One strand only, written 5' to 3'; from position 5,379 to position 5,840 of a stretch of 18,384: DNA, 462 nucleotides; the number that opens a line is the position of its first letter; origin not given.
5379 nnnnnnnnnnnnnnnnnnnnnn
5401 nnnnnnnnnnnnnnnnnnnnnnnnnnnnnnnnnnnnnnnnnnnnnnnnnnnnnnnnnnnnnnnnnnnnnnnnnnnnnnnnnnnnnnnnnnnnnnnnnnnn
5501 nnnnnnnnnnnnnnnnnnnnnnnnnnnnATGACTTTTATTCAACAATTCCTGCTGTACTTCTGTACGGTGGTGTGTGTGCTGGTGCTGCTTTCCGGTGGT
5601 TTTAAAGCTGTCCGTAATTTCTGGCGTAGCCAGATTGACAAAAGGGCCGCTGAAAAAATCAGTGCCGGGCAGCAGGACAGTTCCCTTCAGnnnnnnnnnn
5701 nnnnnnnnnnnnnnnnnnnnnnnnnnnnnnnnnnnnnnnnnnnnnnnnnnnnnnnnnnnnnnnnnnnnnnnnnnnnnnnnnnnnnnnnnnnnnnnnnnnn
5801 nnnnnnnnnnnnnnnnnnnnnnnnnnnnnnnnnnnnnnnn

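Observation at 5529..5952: Two uncharacterised small genes sit between the esterase and the holin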

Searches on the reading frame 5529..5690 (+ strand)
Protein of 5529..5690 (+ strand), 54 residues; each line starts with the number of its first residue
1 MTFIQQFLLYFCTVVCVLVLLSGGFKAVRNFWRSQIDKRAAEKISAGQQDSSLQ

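Call 6: search_protein_families(library=pfam, proteins=[window:5529-5690:+], max_evalue=0.1)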
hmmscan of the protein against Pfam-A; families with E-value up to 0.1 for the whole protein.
window:5529-5690:+ (54 aa): 3 families
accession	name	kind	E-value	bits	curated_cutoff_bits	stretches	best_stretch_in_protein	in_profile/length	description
PF07125.16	DUF1378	-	1.3e-27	96.2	25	1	1-52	1-52/59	Protein of unknown function (DUF1378)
PF10414.14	CysG_dimeriser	-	0.0078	16.4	23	1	29-50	27-48/58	Sirohaem synthase dimerisation region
PF16479.10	DUF5056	-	0.03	15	28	1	6-52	38-85/93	Domain of unknown function (DUF5056)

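Call 7: search_protein_families(library=phrogs, proteins=[window:5529-5690:+], max_evalue=0.1)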
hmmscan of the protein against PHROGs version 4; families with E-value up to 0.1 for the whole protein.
window:5529-5690:+ (54 aa): 1 family
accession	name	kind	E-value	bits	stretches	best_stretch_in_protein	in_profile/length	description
phrog_494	-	unknown function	1e-29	103.4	1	1-52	1-52/59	-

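Call 8: search_protein_families(library=ncbifam, proteins=[window:5529-5690:+], max_evalue=0.1)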
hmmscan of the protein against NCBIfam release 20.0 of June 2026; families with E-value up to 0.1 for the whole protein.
window:5529-5690:+ (54 aa): 1 family
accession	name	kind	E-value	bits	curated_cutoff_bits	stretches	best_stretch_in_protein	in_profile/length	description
NF008751.0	PRK11784.1-3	equivalog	0.1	11.8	361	1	15-42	115-142/367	tRNA 2-selenouridine(34) synthase MnmH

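Call 12: search_dna_similar(query=window:5529-5690:+, collection=phages, mode=protein, max_rows=40, rows=spread, max_evalue=0.001)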
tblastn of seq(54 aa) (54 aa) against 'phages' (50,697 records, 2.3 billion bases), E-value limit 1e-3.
Records with a match: 309; places in all: 310; records where one place covers at least 80% of the query: 309.
Best place of each record, by identity: 80-90% 1; 60-80% 305; <60% 3.
By first word of the organism name: Stx2a-converting 124; Escherichia 84; Stx1a-converting 26; Stx2-converting 21; Stx2c-converting 17; Enterobacteria 11; Shigella 7; Stx 6; Stx1 4; Phage 3; and 5 more.
By host as written in the record: - 186; Escherichia coli K514 (EHEC) 8; Escherichia coli O157:H7 5; Escherichia coli C 4; Escherichia coli O157:H7 Morioka V526 4; Escherichia coli str. K-12 substr. MG1655 3; Escherichia coli O145 2; Escherichia coli K-12 C600 2; and 75 more.
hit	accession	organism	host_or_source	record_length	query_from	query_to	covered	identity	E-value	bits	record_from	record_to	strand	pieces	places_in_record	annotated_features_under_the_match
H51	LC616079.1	Stx2a-converting phage Stx2_KH16-043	-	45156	1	52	96%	75.0%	2e-20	87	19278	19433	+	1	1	none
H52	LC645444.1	Stx2a-converting phage Stx2_Ech14022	-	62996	1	52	96%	75.0%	4e-20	86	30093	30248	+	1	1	none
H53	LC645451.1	Stx2a-converting phage Stx2_IB14005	-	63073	1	52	96%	75.0%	4e-20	86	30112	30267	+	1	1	none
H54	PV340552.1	Escherichia phage PhiR12_3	Escherichia coli ECOR13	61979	1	48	89%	81.3%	7e-20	86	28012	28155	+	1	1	hypothetical protein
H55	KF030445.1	Escherichia phage 1720a-02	Escherichia coli strain O174:H21 ...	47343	1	52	96%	75.0%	2e-19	84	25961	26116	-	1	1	hypothetical protein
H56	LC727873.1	Stx2a-converting phage Stx2a_JNE160313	-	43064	1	52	96%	73.1%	1e-19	85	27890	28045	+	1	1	record has no annotation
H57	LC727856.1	Stx2a-converting phage Stx2a_2409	-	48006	1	52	96%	73.1%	1e-19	85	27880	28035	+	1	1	record has no annotation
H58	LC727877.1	Stx2c-converting phage Stx2c_JNE090279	-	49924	1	52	96%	73.1%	1e-19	85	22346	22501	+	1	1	none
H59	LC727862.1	Stx2a-converting phage Stx2a_JNE131866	-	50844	1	52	96%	73.1%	1e-19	85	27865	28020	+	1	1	record has no annotation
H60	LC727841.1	Stx2a-converting phage Stx2a_JNE121849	-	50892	1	52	96%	73.1%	1e-19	85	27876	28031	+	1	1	record has no annotation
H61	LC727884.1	Stx2c-converting phage Stx2c_JNE121036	-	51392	1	52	96%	73.1%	1e-19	85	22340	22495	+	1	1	none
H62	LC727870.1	Stx2a-converting phage Stx2a_EH0430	-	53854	1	52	96%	73.1%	1e-19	85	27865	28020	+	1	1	record has no annotation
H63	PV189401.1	Escherichia phage vB_EcoS_phi330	Escherichia coli K514 (EHEC)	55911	1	52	96%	73.1%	1e-19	85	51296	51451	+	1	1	hypothetical protein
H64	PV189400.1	Escherichia phage vB_EcoP_phi296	Escherichia coli K514 (EHEC)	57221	1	52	96%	73.1%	1e-19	85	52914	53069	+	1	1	hypothetical protein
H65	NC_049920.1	Stx1 converting phage AU5Stx1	-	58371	1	52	96%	73.1%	1e-19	85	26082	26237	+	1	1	DUF1378 family protein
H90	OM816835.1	Stenotrophomonas phage vB_SmeS_BUCT709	Stenotrophomonas maltophilia BUCT709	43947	1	45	83%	42.2%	8e-5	43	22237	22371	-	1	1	DUF1378 family protein | hypothetical protein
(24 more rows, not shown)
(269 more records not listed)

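Call 19: find_homologous_proteins(query=window:5529-5690:+, max_evalue=0.01)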
Query seq(54 aa) (54 aa): 40 proteins with E <= 0.01 among 40 candidates.
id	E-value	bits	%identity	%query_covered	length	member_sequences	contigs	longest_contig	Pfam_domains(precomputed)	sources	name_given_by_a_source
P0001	2.2e-27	110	98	100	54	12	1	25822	PF07125.17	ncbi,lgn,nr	ncbi:DUF1378 family protein [Escherichia coli]|nr:DUF1378 family protein [Escherichia coli]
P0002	3.8e-18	81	79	89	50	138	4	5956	PF07125.17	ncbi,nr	ncbi:DUF1378 family protein, partial [Escherichia coli]|nr:DUF1378 family protein [Escherichia coli]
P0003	4.6e-18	81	81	89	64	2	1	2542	PF07125.17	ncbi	ncbi:TPA: DUF1378 family protein [Escherichia coli]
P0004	4.6e-18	81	81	89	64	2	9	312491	PF07125.17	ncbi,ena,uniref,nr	ncbi:DUF1378 family protein [Escherichia coli]|uniref:DUF1378 family protein n=1 Tax=Escherichia col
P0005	5.6e-18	81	81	89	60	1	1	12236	PF07125.17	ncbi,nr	ncbi:DUF1378 family protein [Escherichia coli]|nr:DUF1378 family protein [Escherichia coli]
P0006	6.8e-18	81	73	96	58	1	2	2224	PF07125.17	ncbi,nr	ncbi:DUF1378 family protein, partial [Escherichia coli]|nr:DUF1378 family protein [Escherichia coli]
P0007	7.2e-18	80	73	96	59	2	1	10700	PF07125.17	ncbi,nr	ncbi:TPA: DUF1378 family protein, partial [Escherichia coli]|nr:DUF1378 family protein [Escherichia 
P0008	7.6e-18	80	73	96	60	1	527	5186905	PF07125.17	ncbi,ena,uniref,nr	ncbi:DUF1378 family protein [Escherichia coli]|uniref:DUF1378 family protein n=1 Tax=Escherichia col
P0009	8.2e-18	80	73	96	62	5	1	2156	PF07125.17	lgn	-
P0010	1.9e-17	79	75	96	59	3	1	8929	PF07125.17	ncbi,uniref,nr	ncbi:DUF1378 family protein [Escherichia coli]|uniref:DUF1378 family protein n=1 Tax=Escherichia col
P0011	2.0e-17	79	75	96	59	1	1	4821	PF07125.17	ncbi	ncbi:DUF1378 family protein [Escherichia coli]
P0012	2.1e-17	79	73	96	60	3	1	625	PF07125.17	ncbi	ncbi:DUF1378 family protein [Escherichia coli]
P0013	2.8e-17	79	75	96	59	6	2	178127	PF07125.17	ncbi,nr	ncbi:DUF1378 family protein [Escherichia coli]|nr:DUF1378 family protein [Escherichia coli] EJY08176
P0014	3.1e-17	78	79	89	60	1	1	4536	PF07125.17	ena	-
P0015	3.1e-17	78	79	89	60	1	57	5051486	PF07125.17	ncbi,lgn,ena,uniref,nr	ncbi:DUF1378 family protein [Escherichia coli]|uniref:DUF1378 family protein n=1 Tax=Escherichia col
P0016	3.2e-17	78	79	89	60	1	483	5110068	PF07125.17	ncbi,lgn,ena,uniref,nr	ncbi:DUF1378 family protein [Shigella sonnei]|uniref:DUF1378 family protein n=3 Tax=Escherichia coli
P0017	4.3e-17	78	79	89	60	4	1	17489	PF07125.17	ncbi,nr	ncbi:DUF1378 family protein [Escherichia coli]|nr:DUF1378 family protein [Escherichia coli]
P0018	5.5e-17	78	71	96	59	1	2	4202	PF07125.17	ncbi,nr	ncbi:TPA: DUF1378 family protein [Escherichia coli]|nr:DUF1378 family protein [Escherichia coli] HAN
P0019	2.1e-16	76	72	93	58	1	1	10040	PF07125.17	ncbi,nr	ncbi:DUF1378 family protein, partial [Escherichia coli]|nr:DUF1378 family protein [Escherichia coli]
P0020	2.4e-16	76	77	89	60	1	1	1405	PF07125.17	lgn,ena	-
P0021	2.7e-16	76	75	89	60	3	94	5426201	PF07125.17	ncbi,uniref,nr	ncbi:DUF1378 family protein [Escherichia coli]|uniref:DUF1378 family protein n=1 Tax=Escherichia col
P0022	3.4e-16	75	69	96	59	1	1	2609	PF07125.17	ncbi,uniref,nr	ncbi:hypothetical protein Q455_0203710 [Escherichia coli ATCC BAA-2192]|uniref:DUF1378 family protei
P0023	4.8e-16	75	76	85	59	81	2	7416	PF07125.17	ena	-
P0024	6.1e-16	74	70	96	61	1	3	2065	PF07125.17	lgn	-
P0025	9.1e-16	74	77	89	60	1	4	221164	PF07125.17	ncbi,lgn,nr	ncbi:DUF1378 family protein [Escherichia coli]|nr:DUF1378 family protein [Escherichia coli]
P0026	9.4e-16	74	77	89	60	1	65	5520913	PF07125.17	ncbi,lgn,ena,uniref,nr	ncbi:TPA: DUF1378 family protein [Escherichia coli]|uniref:DUF1378 family protein n=4 Tax=Escherichi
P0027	1.1e-15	74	77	89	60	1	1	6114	PF07125.17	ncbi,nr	ncbi:DUF1378 family protein [Escherichia coli]|nr:DUF1378 family protein [Escherichia coli]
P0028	1.2e-15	74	71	96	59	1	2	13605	PF07125.17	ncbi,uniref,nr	ncbi:hypothetical protein BvCmsOUNP049_01672 [Escherichia coli]|uniref:DUF1378 family protein n=1 Ta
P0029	1.3e-15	73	71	96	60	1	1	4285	PF07125.17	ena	-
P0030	1.3e-15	73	75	89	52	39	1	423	PF07125.17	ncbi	ncbi:DUF1378 family protein, partial [Escherichia coli]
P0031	1.6e-15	73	75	89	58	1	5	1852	PF07125.17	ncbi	ncbi:DUF1378 family protein, partial [Escherichia coli]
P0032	1.8e-15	73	75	89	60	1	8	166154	PF07125.17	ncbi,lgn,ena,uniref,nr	ncbi:DUF1378 family protein [Escherichia coli]|uniref:DUF1378 family protein n=4 Tax=Escherichia col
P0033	1.8e-15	73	77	89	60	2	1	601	PF07125.17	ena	-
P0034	1.8e-15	73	77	89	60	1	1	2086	PF07125.17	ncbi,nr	ncbi:TPA: DUF1378 family protein [Escherichia coli]|nr:DUF1378 family protein [Escherichia coli]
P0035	1.8e-15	73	75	89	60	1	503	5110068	PF07125.17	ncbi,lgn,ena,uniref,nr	ncbi:TPA: DUF1378 family protein [Shigella sonnei]|uniref:DUF1378 family protein n=5 Tax=Escherichia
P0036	1.9e-15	73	75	89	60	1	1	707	PF07125.17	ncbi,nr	ncbi:DUF1378 family protein [Escherichia coli]|nr:DUF1378 family protein [Escherichia coli]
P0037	2.9e-14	69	73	89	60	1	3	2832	PF07125.17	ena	-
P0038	5.0e-14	69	69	96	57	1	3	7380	PF07125.17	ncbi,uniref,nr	ncbi:DUF1378 domain-containing protein [Escherichia coli]|uniref:DUF1378 family protein n=1 Tax=Esch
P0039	4.4e-13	66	65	96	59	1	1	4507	PF07125.17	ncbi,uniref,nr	ncbi:hypothetical protein WR14_16770 [Escherichia coli]|uniref:DUF1378 family protein n=1 Tax=Escher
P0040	1.3e-11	61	69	83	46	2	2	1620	PF07125.17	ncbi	ncbi:TPA: DUF1378 family protein, partial [Escherichia coli]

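Call 21: find_related_loci(query=window:5529-5690:+, collection=viral_contigs, flank=4000)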
Query seq(54 aa) (54 aa) in viral_contigs; peptide patterns used: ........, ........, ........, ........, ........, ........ (x = any residue, [..] = any of these).
242 stretches matched a pattern; 226 encode a relative of the query (tblastn E <= 1e-3); the best 80 are kept; 80 distinct loci.
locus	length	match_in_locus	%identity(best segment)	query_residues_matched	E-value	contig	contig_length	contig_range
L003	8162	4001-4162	100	1-54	2e-32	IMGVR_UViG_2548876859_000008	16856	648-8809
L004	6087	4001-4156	75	1-52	5e-24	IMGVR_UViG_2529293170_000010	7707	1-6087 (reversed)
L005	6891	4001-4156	75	1-52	5e-24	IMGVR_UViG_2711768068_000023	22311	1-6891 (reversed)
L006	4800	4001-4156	75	1-52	5e-24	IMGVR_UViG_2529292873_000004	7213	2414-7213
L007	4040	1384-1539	75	1-52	5e-24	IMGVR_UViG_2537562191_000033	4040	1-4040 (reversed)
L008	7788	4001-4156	75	1-52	1e-23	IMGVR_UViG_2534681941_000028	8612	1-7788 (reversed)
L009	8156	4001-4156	75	1-52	1e-23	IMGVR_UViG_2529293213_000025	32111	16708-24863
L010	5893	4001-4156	75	1-52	1e-23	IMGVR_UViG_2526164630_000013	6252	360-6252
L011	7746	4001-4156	75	1-52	1e-23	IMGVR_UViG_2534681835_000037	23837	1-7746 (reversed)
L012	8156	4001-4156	75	1-52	1e-23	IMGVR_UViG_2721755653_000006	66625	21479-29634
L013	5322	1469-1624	75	1-52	1e-23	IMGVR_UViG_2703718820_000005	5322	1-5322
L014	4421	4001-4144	81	1-48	2e-23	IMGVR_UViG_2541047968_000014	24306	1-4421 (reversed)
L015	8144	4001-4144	81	1-48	2e-23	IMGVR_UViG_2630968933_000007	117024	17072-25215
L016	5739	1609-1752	81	1-48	2e-23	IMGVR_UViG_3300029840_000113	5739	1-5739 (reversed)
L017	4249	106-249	81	1-48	2e-23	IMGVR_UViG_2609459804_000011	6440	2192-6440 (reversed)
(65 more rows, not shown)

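Call 23: get_annotated_region(hit=H90, flank=4000)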
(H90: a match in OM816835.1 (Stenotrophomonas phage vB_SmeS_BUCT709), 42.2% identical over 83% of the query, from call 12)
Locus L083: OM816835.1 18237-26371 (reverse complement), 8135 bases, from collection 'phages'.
description: Stenotrophomonas phage vB_SmeS_BUCT709, complete genome.
organism: Stenotrophomonas phage vB_SmeS_BUCT709 (NCBI taxid 3012329)
taxonomy: Viruses; Duplodnaviria; Heunggongvirae; Uroviricota; Caudoviricetes
host: Stenotrophomonas maltophilia BUCT709; source: hospital sewage; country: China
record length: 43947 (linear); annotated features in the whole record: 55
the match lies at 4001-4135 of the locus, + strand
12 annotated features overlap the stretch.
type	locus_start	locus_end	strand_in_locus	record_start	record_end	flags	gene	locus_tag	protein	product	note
CDS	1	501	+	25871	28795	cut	-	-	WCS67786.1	hypothetical protein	-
CDS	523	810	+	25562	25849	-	-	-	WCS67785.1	hypothetical protein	-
CDS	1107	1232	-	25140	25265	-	-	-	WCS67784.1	hypothetical protein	-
CDS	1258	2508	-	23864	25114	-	-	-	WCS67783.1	hypothetical protein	-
CDS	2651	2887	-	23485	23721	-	-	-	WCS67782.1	hypothetical protein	-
CDS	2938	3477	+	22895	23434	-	-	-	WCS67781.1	lysozyme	-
CDS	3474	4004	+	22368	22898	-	-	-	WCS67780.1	hypothetical protein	-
CDS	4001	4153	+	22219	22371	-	-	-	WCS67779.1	DUF1378 family protein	-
CDS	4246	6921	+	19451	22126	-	-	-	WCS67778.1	hypothetical protein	-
CDS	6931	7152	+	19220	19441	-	-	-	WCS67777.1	DUF2829 domain-containing protein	-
CDS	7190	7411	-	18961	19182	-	-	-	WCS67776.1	hypothetical protein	-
CDS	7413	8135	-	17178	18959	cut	-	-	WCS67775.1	hypothetical protein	-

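Call 37: find_related_loci(query=A1, collection=genome_contigs, flank=5000)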
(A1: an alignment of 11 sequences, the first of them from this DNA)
Query A1 (54 aa) in genome_contigs; peptide patterns used: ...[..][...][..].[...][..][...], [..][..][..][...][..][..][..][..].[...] (x = any residue, [..] = any of these).
362 stretches matched a pattern; 6 encode a relative of the query (tblastn E <= 1e-3); 6 distinct loci.
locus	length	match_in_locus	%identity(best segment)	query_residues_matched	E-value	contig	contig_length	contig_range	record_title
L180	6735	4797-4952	60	1-52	7e-15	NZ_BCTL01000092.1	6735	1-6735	Cedecea neteri NBRC 105707 = ATCC 33855 strain NBRC 105707, whole genome shotgun sequence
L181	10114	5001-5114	55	1-38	2e-11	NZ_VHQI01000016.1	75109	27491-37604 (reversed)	Mixta tenebrionis strain BIT-26 Scaffold16, whole genome shotgun sequence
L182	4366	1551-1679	51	1-43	3e-10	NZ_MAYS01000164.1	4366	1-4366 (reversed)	Candidatus Erwinia dacicola strain IL contig_246, whole genome shotgun sequence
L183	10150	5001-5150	42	1-50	9e-9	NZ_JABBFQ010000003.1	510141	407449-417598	Rosenbergiella epipactidis strain 2.1A NODE_3_length_510141_cov_45.774587, whole genome shotgun sequence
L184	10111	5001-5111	46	1-37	5e-8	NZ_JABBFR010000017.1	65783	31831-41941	Rosenbergiella gaditana strain S61 NODE_17_length_65783_cov_55.506499, whole genome shotgun sequence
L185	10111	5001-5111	46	1-37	5e-8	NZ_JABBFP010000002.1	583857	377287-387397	Rosenbergiella collisarenosi strain 8.8A NODE_2_length_583857_cov_42.218747, whole genome shotgun sequence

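Call 51: search_protein_families(library=pfam, proteins=[L183:3213-3593:+, L183:3583-3858:+, L183:3863-4471:+, L183:4477-4998:+, L083:4243-6918:+, L181:5212-6309:-, L184:5172-5447:+], max_evalue=0.001)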
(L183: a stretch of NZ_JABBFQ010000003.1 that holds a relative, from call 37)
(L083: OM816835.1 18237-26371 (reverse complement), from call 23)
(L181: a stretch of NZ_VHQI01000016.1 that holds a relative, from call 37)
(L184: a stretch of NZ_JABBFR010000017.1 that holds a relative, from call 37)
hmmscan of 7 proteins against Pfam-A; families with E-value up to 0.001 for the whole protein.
L183:3213-3593:+ (127 aa): 1 family
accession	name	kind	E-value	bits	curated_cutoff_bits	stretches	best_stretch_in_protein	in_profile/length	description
PF16931.10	Phage_holin_8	-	1.9e-31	109.2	26.4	1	1-121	1-121/121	Putative phage holin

L183:3583-3858:+ (92 aa): 1 family
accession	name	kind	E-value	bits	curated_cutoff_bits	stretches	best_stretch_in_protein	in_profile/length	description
PF05449.16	Phage_holin_3_7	-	7.5e-21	74.4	25.4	1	10-88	1-79/80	Putative 3TM holin, Phage_holin_3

L183:3863-4471:+ (203 aa): 1 family
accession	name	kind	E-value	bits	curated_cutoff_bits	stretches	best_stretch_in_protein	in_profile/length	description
PF00182.24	Glyco_hydro_19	-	9.8e-10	39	25.5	1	69-164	64-156/232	Chitinase class I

L183:4477-4998:+ (174 aa): 0 families

L083:4243-6918:+ (892 aa): 1 family
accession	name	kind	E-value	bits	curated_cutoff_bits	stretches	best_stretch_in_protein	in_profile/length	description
PF18668.6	Tail_spike_N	-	1.6e-11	44.6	25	1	229-285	13-70/70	Tail spike TSP1/Gp66 receptor binding N-terminal domain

L181:5212-6309:- (365 aa): 1 family
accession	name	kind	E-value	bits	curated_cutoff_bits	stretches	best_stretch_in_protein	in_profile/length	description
PF01757.29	Acyl_transf_3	-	8.4e-26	91.2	31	1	9-329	2-322/326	Acyltransferase domain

L184:5172-5447:+ (92 aa): 1 family
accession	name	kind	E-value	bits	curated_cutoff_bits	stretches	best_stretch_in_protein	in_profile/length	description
PF10834.13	DUF2560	-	1.7e-15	57.4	25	1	4-72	1-69/72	Protein of unknown function (DUF2560)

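Call 75: search_protein_families(library=padloc, proteins=[window:5529-5690:+, L083:4001-4150:+], max_evalue=1)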
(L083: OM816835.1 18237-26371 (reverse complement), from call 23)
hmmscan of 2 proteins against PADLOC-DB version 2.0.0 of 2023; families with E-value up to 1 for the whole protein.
window:5529-5690:+ (54 aa): 0 families

L083:4001-4150:+ (50 aa): 0 families

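Call 77: search_solved_structures(query=A1, max_evalue=1)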
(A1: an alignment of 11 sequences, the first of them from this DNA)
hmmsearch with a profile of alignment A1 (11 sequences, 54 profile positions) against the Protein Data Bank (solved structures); distinct sequences matched with E-value up to 1: 3.
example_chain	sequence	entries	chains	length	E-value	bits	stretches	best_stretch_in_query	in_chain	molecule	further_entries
8b5l_t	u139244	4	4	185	0.51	13.4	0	1-45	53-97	Signal sequence receptor subunit 3 | Translocon-associated protein subunit gamma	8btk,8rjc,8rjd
8b6l_G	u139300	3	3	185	0.51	13.4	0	1-45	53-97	Translocon-associated protein subunit gamma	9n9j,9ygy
8bf9_G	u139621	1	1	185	0.51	13.4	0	1-45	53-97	Translocon-associated protein subunit gamma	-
